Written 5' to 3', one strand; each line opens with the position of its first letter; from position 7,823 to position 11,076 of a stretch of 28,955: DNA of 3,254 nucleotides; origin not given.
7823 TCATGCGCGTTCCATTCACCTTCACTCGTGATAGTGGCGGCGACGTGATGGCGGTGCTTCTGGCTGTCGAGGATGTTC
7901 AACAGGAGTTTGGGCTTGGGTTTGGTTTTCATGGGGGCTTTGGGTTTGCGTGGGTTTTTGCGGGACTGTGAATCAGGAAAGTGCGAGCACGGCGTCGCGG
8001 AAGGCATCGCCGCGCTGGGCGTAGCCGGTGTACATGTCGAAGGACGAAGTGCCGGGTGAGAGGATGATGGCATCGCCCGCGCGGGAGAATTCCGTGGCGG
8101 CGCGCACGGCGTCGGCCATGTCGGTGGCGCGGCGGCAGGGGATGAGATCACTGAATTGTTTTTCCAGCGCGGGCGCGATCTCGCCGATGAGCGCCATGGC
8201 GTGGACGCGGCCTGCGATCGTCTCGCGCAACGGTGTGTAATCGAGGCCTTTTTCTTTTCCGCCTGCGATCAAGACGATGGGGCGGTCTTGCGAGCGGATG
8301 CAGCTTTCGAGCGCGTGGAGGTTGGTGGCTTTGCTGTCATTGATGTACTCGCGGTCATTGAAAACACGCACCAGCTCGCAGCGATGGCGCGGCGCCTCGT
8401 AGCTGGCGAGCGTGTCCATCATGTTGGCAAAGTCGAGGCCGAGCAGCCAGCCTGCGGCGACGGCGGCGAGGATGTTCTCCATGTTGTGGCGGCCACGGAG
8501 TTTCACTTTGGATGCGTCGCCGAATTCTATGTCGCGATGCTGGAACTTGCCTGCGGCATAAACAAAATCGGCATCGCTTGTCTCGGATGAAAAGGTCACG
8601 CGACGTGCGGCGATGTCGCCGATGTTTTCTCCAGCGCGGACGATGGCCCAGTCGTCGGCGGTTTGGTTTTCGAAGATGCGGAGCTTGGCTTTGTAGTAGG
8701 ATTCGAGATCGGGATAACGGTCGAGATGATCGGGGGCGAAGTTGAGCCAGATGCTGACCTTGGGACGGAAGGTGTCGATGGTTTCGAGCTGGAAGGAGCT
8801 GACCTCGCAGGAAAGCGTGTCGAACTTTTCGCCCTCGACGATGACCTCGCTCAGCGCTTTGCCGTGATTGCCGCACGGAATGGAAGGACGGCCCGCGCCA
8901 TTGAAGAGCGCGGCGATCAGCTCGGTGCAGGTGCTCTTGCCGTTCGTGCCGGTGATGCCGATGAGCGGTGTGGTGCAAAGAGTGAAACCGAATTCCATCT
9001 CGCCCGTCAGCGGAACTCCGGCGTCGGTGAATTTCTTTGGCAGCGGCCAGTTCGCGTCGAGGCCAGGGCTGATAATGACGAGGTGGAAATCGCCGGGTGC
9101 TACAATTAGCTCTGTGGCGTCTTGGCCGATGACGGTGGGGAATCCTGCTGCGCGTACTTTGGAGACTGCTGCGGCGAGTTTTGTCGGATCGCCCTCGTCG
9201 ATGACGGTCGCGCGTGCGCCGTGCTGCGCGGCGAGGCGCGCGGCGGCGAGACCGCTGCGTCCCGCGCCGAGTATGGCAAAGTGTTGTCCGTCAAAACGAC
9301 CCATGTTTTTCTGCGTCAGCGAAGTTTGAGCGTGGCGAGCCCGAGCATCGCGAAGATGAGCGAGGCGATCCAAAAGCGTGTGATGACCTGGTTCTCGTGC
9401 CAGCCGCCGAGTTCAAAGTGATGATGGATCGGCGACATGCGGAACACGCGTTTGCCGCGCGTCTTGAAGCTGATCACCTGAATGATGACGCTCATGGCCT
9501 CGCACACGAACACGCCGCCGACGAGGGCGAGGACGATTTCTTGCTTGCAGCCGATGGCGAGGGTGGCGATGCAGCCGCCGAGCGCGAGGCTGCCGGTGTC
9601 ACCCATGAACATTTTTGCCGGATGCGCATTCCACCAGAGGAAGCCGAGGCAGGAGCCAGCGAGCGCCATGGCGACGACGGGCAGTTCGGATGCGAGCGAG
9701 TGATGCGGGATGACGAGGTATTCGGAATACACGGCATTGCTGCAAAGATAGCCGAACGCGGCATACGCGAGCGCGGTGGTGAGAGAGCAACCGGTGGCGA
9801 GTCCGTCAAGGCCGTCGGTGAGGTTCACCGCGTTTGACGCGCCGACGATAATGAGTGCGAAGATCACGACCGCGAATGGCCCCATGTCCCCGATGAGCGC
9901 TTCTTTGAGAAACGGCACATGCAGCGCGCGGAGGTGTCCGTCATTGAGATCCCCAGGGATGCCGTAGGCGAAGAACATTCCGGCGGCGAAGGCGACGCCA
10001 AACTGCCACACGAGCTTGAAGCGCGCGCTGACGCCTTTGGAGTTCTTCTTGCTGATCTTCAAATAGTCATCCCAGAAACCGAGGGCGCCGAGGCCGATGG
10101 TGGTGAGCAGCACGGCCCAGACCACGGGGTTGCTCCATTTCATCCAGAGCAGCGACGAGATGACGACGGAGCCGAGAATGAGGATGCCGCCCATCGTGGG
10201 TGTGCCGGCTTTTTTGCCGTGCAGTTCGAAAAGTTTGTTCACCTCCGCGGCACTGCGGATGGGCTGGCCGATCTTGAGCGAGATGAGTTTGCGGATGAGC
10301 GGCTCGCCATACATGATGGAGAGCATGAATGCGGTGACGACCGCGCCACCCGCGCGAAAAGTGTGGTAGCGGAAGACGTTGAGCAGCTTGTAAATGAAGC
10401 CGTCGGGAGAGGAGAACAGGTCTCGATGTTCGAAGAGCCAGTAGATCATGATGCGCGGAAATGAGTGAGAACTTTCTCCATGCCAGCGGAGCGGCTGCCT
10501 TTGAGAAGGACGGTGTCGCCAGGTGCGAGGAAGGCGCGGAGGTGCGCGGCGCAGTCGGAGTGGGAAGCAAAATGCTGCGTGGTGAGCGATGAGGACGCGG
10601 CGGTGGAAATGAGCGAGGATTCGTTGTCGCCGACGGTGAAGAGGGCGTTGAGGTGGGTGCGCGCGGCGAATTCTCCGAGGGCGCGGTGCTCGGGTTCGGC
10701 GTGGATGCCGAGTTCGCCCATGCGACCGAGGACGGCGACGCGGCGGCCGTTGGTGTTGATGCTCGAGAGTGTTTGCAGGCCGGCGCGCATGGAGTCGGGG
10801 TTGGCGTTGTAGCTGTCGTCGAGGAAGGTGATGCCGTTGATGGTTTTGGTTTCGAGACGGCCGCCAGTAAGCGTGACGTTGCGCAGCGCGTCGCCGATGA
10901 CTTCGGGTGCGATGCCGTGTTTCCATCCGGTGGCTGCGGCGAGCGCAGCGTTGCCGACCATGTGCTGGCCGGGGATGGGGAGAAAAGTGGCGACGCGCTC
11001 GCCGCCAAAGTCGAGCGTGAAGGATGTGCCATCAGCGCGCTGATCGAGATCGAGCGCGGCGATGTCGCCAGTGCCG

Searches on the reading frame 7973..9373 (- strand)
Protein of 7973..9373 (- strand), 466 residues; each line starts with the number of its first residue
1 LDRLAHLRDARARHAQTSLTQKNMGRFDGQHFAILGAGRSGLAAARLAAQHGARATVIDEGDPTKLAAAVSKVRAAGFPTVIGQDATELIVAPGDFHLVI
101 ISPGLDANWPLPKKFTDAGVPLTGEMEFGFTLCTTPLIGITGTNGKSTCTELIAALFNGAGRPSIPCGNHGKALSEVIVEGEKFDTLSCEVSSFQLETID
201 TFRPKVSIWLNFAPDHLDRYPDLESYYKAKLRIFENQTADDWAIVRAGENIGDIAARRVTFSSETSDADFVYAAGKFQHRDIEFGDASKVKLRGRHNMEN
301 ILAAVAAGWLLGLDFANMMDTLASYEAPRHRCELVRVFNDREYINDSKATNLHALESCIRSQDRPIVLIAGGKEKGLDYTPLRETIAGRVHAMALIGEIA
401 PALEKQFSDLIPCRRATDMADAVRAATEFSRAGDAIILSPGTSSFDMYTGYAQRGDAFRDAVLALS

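Call 4: search_protein_families(library=pfam, proteins=[window:7973-9373:-], max_evalue=0.01)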
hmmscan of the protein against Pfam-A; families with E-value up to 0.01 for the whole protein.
window:7973-9373:- (466 aa): 6 families
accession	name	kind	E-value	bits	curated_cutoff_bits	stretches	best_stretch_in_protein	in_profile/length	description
PF08245.18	Mur_ligase_M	-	6.9e-24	85.4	24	1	140-307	1-199/200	Mur ligase middle domain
PF02875.26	Mur_ligase_C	-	9.6e-09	36.6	28.4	1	330-440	1-125/127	Mur ligase, glutamate ligase domain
PF21799.2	MurD-like_N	-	4e-06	27.5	27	1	31-124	2-88/88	Mur ligase MurD-like, N-terminal domain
PF13450.12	NAD_binding_8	-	0.00042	21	21.9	1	34-62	1-29/68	NAD(P)-binding Rossmann-like domain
PF01266.30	DAO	-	0.0039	17.2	27.9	1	32-64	2-35/353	FAD dependent oxidoreductase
PF07992.20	Pyr_redox_2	-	0.0073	16.2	26.1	0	32-62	3-175/291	Pyridine nucleotide-disulphide oxidoreductase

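Call 6: search_protein_families(library=ncbifam, proteins=[window:7973-9373:-], max_evalue=0.001)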
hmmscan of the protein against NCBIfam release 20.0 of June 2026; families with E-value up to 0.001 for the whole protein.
window:7973-9373:- (466 aa): 24 families
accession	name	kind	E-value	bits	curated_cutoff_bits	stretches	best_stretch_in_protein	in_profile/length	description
TIGR01087.1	murD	equivalog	1.3e-106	357.4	211.95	1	32-463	2-440/441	UDP-N-acetylmuramoyl-L-alanine--D-glutamate ligase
TIGR01082.1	murC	equivalog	4.5e-24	85.3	335.1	1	34-346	7-322/449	UDP-N-acetylmuramate--L-alanine ligase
NF001126.0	PRK00139.1-4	equivalog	1.7e-22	79.6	373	2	182-342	170-343/486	UDP-N-acetylmuramoyl-L-alanyl-D-glutamate--2,6-diaminopimelate ligase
TIGR01085.1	murE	subfamily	1.5e-19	70.3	257.3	2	182-340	154-331/472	UDP-N-acetylmuramyl-tripeptide synthetase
NF008896.0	PRK11929.1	equivalog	1.6e-19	69.3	1023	3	289-360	782-853/965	bifunctional UDP-N-acetylmuramoyl-L-alanyl-D-glutamate--2,6-diaminopimelate ligase MurE/UDP-N-acetylmuramoyl-tripeptide--D-alanyl-D-alanine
NF001124.0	PRK00139.1-2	equivalog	9.1e-19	67.5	476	1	182-346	175-356/500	UDP-N-acetylmuramoyl-L-alanyl-D-glutamate--2,6-diaminopimelate ligase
TIGR01143.1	murF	subfamily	3e-18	66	288.6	1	133-360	72-316/418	UDP-N-acetylmuramoyl-tripeptide--D-alanyl-D-alanine ligase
NF053646.1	pMurD1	equivalog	3.9e-18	65.4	610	1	33-348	4-335/465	pseudomurein biosynthesis peptide ligase pMurD1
NF001123.0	PRK00139.1-1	equivalog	2.7e-16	59.3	586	2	183-347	174-356/493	UDP-N-acetylmuramoyl-L-alanyl-D-glutamate--2,6-diaminopimelate ligase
NF053647.1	pMurD2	equivalog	3.2e-16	59.3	550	1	33-373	4-319/405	pseudomurein biosynthesis peptide ligase pMurD2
NF010628.0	PRK14022.1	equivalog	1.9e-13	50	536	1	185-346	180-346/483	UDP-N-acetylmuramoyl-L-alanyl-D-glutamate--L-lysine ligase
NF053645.1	pMurC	equivalog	4.8e-13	48.6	560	1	38-161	8-128/492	pseudomurein biosynthesis peptide ligase pMurC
NF053648.1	pMurE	equivalog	2.3e-09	36.5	600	1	138-361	101-347/464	pseudomurein biosynthesis peptide ligase pMurE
NF010623.0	PRK14016.1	subfamily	9.3e-09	34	877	0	135-162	480-507/871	cyanophycin synthetase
NF033197.0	F430_CfbE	equivalog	3.8e-08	32.7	250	0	277-438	251-425/430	coenzyme F430 synthase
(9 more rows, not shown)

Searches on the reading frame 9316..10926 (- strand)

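Call 5: search_protein_families(library=pfam, proteins=[window:9316-10926:-], max_evalue=0.001)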
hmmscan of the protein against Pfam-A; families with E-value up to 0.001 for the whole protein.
window:9316-10926:- (536 aa): 2 families
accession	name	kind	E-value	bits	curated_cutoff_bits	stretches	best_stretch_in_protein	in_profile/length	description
PF00953.26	Glycos_transf_4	-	5.6e-34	117.9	27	1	270-459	2-158/160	Glycosyl transferase family 4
PF10555.14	MraY_sig1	-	4.4e-06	26.3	20.1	1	239-251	1-13/13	Phospho-N-acetylmuramoyl-pentapeptide-transferase signature 1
